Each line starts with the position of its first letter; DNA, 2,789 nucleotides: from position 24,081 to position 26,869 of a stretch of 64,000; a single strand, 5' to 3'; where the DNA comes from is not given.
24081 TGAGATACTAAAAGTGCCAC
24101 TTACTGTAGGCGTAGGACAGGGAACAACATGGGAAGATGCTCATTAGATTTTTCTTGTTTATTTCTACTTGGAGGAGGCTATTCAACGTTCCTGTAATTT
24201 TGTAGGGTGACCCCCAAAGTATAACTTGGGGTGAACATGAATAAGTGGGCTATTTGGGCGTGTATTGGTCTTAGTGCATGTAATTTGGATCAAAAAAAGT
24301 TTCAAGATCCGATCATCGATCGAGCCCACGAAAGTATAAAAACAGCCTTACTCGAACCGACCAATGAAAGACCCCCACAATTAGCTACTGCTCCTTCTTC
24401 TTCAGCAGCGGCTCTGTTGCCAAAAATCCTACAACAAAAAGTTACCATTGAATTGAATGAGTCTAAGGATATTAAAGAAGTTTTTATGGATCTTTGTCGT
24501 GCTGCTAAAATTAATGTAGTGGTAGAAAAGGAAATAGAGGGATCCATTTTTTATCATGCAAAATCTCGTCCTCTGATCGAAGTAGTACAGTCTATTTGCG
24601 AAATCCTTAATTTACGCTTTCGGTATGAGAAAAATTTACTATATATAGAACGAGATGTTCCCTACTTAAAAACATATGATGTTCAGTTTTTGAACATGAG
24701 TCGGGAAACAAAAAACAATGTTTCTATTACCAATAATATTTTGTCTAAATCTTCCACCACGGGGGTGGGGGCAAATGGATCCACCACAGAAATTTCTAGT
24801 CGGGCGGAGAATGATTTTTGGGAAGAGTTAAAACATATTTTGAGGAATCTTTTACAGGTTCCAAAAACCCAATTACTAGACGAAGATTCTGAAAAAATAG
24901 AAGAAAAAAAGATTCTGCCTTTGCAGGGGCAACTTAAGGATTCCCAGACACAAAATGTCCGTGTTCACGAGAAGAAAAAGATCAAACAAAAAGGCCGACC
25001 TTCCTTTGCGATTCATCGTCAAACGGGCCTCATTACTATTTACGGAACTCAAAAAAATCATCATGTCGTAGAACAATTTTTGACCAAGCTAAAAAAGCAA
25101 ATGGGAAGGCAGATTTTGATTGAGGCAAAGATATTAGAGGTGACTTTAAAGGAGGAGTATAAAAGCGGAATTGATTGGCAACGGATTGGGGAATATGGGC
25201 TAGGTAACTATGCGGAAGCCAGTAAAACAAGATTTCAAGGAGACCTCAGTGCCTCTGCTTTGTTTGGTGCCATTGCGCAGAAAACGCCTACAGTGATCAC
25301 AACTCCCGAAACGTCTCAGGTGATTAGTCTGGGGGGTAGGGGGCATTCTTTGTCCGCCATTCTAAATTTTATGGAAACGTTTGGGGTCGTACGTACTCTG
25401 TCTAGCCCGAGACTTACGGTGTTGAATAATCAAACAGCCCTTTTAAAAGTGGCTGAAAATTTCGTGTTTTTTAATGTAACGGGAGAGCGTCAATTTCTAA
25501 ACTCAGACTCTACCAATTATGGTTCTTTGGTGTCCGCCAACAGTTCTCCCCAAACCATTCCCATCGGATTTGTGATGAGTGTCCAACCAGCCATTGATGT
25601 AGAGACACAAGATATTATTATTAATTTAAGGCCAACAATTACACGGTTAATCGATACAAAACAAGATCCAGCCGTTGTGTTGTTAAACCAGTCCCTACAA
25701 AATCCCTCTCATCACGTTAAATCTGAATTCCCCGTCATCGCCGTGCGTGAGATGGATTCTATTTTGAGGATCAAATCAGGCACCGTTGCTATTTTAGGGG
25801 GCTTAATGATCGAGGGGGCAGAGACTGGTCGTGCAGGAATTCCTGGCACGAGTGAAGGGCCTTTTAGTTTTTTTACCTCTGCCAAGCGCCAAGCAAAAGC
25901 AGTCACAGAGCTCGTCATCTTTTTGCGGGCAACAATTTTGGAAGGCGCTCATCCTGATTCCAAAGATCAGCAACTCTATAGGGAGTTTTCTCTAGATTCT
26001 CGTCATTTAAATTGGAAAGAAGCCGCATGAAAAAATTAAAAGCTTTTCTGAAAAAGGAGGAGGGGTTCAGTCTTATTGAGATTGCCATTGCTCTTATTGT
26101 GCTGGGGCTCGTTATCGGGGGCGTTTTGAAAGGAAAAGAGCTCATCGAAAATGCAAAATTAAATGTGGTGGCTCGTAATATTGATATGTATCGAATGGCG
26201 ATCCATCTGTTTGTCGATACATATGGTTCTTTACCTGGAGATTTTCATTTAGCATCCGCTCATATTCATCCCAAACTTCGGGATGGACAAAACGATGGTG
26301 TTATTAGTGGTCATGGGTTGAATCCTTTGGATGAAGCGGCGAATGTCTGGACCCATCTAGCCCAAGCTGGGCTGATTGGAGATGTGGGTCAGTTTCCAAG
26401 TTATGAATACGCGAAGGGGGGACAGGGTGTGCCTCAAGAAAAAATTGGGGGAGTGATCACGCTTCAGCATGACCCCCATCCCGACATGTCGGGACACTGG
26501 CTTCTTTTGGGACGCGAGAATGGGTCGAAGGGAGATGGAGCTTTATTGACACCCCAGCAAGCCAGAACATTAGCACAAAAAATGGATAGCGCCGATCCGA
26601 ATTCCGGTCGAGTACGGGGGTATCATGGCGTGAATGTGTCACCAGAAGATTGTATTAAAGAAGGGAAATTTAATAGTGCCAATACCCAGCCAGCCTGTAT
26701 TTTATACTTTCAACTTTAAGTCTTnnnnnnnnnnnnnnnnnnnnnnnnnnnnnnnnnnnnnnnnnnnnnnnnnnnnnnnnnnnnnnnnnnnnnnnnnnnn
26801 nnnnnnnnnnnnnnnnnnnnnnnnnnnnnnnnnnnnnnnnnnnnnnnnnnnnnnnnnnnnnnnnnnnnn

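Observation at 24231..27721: Orphan lipoprotein secretin plus two unusually large prepilin-type proteins, with no ATPase, platform or peptidase in the window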

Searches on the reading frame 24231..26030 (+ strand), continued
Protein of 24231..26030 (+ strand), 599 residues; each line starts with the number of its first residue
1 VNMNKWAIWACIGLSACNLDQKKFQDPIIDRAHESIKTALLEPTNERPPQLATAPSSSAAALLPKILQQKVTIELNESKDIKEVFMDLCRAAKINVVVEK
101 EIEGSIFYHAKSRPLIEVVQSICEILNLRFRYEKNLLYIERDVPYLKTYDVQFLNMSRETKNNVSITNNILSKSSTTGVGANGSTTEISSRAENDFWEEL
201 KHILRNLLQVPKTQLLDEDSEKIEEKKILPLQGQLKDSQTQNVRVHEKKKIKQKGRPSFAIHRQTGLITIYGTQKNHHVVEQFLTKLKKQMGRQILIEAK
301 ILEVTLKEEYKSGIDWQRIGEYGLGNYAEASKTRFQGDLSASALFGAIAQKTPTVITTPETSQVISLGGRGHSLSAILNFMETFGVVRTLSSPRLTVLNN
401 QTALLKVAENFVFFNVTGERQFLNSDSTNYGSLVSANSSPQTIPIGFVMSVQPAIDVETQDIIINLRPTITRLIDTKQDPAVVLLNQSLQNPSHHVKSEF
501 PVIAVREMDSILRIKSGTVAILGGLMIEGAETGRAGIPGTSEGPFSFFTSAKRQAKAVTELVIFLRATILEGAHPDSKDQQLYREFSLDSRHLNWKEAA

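Call 68: search_solved_structures(query=A4, max_evalue=0.001)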
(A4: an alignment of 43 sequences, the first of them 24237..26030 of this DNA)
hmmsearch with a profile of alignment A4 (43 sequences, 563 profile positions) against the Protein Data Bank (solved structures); distinct sequences matched with E-value up to 0.001: 18.
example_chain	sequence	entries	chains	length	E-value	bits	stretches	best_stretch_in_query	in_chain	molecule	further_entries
5wln_G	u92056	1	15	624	1.3e-15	60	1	272-539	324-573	Type II secretion system protein D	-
5wq9_A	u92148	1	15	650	4.3e-15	58.3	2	472-542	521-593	Type II secretion system protein D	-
9k8v_A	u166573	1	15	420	1.2e-14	56.8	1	240-542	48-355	General secretion pathway protein D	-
5wq8_A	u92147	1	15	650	2.1e-14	56.1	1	271-542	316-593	Type II secretion system protein D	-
6i1y_A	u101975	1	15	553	3.6e-14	55.3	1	472-544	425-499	General secretion pathway protein GspD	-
6i1x_A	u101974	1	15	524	5.2e-14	54.7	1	466-541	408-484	Type II secretion system protein D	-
5w68_A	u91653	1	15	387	7.2e-14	54.3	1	445-547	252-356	Putative type II secretion protein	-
5zdh_A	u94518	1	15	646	2e-13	52.8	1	446-547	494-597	Type II secretion system protein D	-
3jc8_Qa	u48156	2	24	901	1.3e-12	50.2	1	443-542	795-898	PilQ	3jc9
5wq7_A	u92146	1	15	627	2e-12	49.5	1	453-552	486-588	Putative type II secretion system protein D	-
9sh1_A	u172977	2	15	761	1.5e-09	40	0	465-542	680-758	Type IV pilus biogenesis and competence protein PilQ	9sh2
9u5s_A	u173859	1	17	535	2.1e-09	39.5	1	117-443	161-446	Outer membrane lipoprotein BfpB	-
6w6m_A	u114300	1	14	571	2.2e-09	39.5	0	472-536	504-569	Type IV pilus secretin PilQ family protein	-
4av2_A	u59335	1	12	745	5.3e-09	38.2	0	465-537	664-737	TYPE IV PILUS BIOGENESIS AND COMPETENCE PROTEIN PILQ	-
6ve2_A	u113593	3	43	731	2.5e-08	36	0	460-540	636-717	Fimbrial assembly protein PilQ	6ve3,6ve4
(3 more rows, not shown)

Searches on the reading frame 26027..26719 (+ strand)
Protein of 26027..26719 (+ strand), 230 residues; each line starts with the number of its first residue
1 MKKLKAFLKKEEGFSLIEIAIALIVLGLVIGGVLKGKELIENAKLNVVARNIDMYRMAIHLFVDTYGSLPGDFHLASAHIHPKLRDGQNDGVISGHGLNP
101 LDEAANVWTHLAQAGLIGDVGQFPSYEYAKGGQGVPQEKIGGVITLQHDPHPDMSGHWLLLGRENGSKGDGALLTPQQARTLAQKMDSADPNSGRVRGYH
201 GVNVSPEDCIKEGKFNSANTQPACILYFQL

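Call 3: search_protein_families(library=pfam, proteins=[window:26027-26719:+], max_evalue=1)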
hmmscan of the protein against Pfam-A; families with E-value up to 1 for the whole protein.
window:26027-26719:+ (230 aa): 2 families
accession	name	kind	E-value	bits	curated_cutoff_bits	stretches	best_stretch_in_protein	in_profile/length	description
PF07963.17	N_methyl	-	3.7e-05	23.5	21.2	1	9-34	2-27/27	Prokaryotic N-terminal methylation motif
PF07419.17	PilM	-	0.045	14.1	25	1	24-73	4-53/136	PilM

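Call 4: search_protein_families(library=ncbifam, proteins=[window:26027-26719:+], max_evalue=1)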
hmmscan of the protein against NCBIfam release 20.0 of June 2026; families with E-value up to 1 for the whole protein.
window:26027-26719:+ (230 aa): 5 families
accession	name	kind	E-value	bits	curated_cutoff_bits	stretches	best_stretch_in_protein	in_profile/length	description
TIGR01710.1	typeII_sec_gspG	equivalog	0.0097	15.9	88.85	1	13-69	2-59/134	type II secretion system major pseudopilin GspG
TIGR02532.1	IV_pilin_GFxxxE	domain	0.01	15.7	16.3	1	13-33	3-23/24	prepilin-type N-terminal cleavage/methylation domain-containing protein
NF007800.0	PRK10506.1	equivalog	0.071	12.9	158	1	7-55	4-53/163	prepilin peptidase-dependent protein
NF007660.0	PRK10332.1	equivalog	0.08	13.5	86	1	6-46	3-42/107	prepilin-type N-terminal cleavage/methylation domain-containing protein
TIGR01708.2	typeII_sec_gspH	equivalog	0.13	12.3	80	1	11-34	1-24/169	type II secretion system minor pseudopilin GspH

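Call 14: search_solved_structures(query=window:26027-26719:+, max_evalue=1)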
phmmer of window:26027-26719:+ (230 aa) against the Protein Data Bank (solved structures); distinct sequences matched with E-value up to 1: 0.

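Call 16: find_homologous_proteins(query=window:26027-26719:+, max_evalue=0.001)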
Query window:26027-26719:+ (230 aa): 65 proteins with E <= 0.001 among 704 candidates.
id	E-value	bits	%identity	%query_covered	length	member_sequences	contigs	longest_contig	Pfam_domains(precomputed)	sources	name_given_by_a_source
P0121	9.6e-135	466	87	100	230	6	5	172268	-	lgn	-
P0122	3.5e-130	451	83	100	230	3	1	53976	-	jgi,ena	jgi:prepilin-type N-terminal cleavage/methylation domain-containing protein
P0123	3.8e-129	447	99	88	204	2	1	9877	-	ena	-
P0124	3.8e-126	437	81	100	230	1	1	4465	-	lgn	-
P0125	8.5e-120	417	80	99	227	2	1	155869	PF07963.18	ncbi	ncbi:MAG: type II secretion system protein [Alphaproteobacteria bacterium]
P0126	5.3e-115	401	75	100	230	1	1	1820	-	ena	-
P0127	8.5e-115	400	75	100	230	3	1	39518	-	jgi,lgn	jgi:prepilin-type N-terminal cleavage/methylation domain-containing protein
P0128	2.5e-97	343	63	100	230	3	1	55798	-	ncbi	-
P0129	1.0e-93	331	63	100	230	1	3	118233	PF07963.18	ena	-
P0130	6.0e-91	322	62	100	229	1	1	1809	-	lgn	-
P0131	5.2e-87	309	60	100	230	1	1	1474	-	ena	-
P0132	2.9e-86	307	86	70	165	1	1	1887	-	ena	-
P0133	1.3e-85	305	59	100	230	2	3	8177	PF07963.18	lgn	-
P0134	1.2e-76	275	55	97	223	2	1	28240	PF07963.18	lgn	-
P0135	4.8e-74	267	55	100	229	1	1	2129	-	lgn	-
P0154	1.7e-18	85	38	53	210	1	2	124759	PF07963.18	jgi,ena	-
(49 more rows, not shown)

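Call 29: predict_structure(alignment_id=A1)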
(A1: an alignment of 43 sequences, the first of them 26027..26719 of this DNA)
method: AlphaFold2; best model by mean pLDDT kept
length: 230 residues; sequences in the alignment: 43
mean_pLDDT: 92.9   pTM: 0.83
mean pLDDT of the five models: 92.9, 91.4, 91.1, 90.9, 90.7
residues with pLDDT >= 90: 196; 70-90: 20; 50-70: 11; < 50: 3
segments of 3 or more residues with pLDDT < 50: 1-3
pLDDT, mean of each block of 10 residues (from residue 1): 51 74 91 87 95 98 98 98 97 96 97 97 93 95 96 97 96 98 97 97 96 97 98
secondary structure, 60 per line:
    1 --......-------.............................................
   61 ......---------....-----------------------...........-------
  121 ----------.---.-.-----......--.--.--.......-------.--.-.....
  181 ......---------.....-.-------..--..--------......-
elements in order: H3-8 H16-66 H76-79 H103-113 E143-148 E157-163 H176-186 E196-200 E224-229

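Call 32: fold_search(model_id=the predicted structure, library=pdb)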
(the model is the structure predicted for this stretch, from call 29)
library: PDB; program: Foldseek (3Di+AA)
matches with E <= 10: 478; with E <= 0.001: 0
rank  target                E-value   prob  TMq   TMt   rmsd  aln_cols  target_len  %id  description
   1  8edh_C                1.7e-01  0.13  0.17  0.15  10.1        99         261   14  Identification of a class of WNK isoform-specific inhibitors through high-throughput screening (released 2023-03-01)
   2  5m08_A                5.4e-01  0.08  0.17  0.16  11.9       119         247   12  Crystal structure of Mycobacterium tuberculosis PknI kinase domain, C20A_R136A double mutant (released 2017-01-11)
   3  5m08_B                5.7e-01  0.08  0.17  0.16  11.9       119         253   12  Crystal structure of Mycobacterium tuberculosis PknI kinase domain, C20A_R136A double mutant (released 2017-01-11)
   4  5hnb_A                7.9e-01  0.11  0.19  0.14   7.6        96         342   11  CDK8-CYCC IN COMPLEX WITH [6-Hydroxy-3-(3-methyl-benzyl)-1H-indazol-5-yl]-((S)-3-hydroxy-pyrrolidin-1-yl)-methanone (released 2016-04-27)
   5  6q3b                  7.9e-01  0.10  0.18  0.15   8.7        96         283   12  CDK2 in complex with FragLite2 (released 2019-03-20)
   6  5mhq                  9.6e-01  0.06  0.17  0.14   6.4        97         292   12  CCT068127 in complex with CDK2 (released 2017-12-20)
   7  5vcx                  9.6e-01  0.02  0.12  0.11  11.6       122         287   11  CRYSTAL STRUCTURE OF HUMAN MYT1 KINASE DOMAIN (UNTREATED) IN COMPLEX WITH SARACATINIB (released 2017-08-23)
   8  8ern                  1.0e+00  0.07  0.17  0.14   6.8        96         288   14  Cyclin-free CDK2 in complex with Cpd21 (released 2023-10-18)
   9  5xka_B                1.0e+00  0.06  0.18  0.17   9.5       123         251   11  Crystal structure of M.tuberculosis PknI kinase domain (released 2018-05-16)
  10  4bwk_B                1.2e+00  0.08  0.17  0.11   8.1        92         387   13  Structure of Neurospora crassa PAN3 pseudokinase (released 2013-08-21)
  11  5ttv                  1.4e+00  0.08  0.18  0.16   7.5        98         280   11  Jak3 with covalent inhibitor 6 (released 2017-02-22)
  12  6t41_A                1.5e+00  0.08  0.20  0.14   6.6        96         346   14  CDK8/Cyclin C in complex with N-(4-chlorobenzyl)isoquinolin-4-amine (released 2020-01-01)
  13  6d3k_A                1.5e+00  0.06  0.18  0.16   8.9       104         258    7  Crystal structure of unphosphorylated human PKR kinase domain in complex with ADP (released 2019-07-10)
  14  2hog                  1.5e+00  0.04  0.17  0.15  11.2       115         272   10  crystal structure of Chek1 in complex with inhibitor 20 (released 2007-04-24)
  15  5a6n_A                1.6e+00  0.06  0.19  0.16   9.0        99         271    7  Crystal structure of human death associated protein kinase 3 (DAPK3) in complex with compound 2 (released 2015-10-21)
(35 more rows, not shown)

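Call 34: search_solved_structures(query=A1, max_evalue=1)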
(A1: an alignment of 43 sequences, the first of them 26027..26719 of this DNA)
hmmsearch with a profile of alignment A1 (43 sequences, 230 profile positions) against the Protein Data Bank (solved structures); distinct sequences matched with E-value up to 1: 10.
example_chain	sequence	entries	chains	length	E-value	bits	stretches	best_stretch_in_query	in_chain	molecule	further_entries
9laa_A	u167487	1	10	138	0.00032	23.6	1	1-29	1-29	Type IV pilin protein PilA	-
5kua_A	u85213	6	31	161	0.0012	21.7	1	13-84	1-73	pilin | Neisseria meningitidis PilE variant SB-GATDH | Neisseria meningitidis PilE, SB-DATDH variant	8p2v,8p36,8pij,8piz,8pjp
8p3b_A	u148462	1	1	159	0.0015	21.4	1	13-84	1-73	Fimbrial protein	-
9egp_A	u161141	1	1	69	0.0025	20.7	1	5-28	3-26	Geopilin domain 1 protein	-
7tgg_A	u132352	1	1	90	0.0045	19.8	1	5-28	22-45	Geopilin domain 1 protein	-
9lab_B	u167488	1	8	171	0.0069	19.2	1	7-28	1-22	MSHA major pilin subunit MshA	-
8qqj_J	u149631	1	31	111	0.045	16.5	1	13-30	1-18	Type IV narrow pilus major component PilA5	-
6xxe_A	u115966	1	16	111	0.048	16.5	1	13-30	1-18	Uncharacterized protein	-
8uhf_A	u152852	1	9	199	0.1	15.4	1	14-68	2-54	Toxin co-regulated pilin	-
9iuf_A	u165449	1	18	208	0.33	13.7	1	14-60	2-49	CFA/III pilin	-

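Call 37: find_encoding_contigs(protein=P0154, flank=10000, max_places=1)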
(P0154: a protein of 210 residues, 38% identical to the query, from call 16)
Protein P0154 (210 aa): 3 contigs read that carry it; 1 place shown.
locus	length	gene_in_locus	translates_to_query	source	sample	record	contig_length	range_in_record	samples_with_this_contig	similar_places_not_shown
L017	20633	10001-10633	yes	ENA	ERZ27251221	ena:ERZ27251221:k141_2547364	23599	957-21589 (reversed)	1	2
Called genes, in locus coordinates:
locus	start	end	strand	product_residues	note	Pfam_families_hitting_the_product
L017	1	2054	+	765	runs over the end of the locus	PF09371:Tex_N, PF22706:Tex_central_region, PF14639:YqgF, PF16921:Tex_YqgF, PF14635:HHH_7, PF12836:HHH_3, PF17674:HHH_9, PF00575:S1, +1 more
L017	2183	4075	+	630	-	PF00005:ABC_tran, PF02463:SMC_N (faint), PF03193:RsgA_GTPase (faint), PF07693:KAP_NTPase (faint), PF13191:AAA_16 (faint), PF12848:ABC_tran_Xtn, PF00005:ABC_tran, PF16326:ABC_tran_CTD, +4 more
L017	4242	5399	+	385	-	PF13487:HD_5, PF01966:HD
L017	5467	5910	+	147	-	PF00581:Rhodanese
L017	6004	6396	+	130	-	PF01641:SelR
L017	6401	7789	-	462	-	PF00753:Lactamase_B, PF12706:Lactamase_B_2 (weak), PF16661:Lactamase_B_6, PF10996:Beta-Casp, PF07521:RMMBL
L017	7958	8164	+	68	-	PF04325:DUF465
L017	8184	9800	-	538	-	PF02518:HATPase_c (weak)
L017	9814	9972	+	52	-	-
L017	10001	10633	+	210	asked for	PF07963:N_methyl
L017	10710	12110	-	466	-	PF00072:Response_reg, PF00158:Sigma54_activat, PF14532:Sigma54_activ_2, PF07728:AAA_5 (weak), PF25601:AAA_lid_14, PF02954:HTH_8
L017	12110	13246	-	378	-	PF00989:PAS, PF08448:PAS_4 (weak), PF13188:PAS_8 (faint), PF00512:HisKA, PF02518:HATPase_c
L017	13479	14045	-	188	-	PF13511:DUF4124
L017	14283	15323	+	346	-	PF13379:NMT1_2, PF09084:NMT1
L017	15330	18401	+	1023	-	PF00989:PAS, PF08448:PAS_4, PF13426:PAS_9 (weak), PF00989:PAS, PF13188:PAS_8 (weak), PF13426:PAS_9, PF02518:HATPase_c, PF00072:Response_reg, +2 more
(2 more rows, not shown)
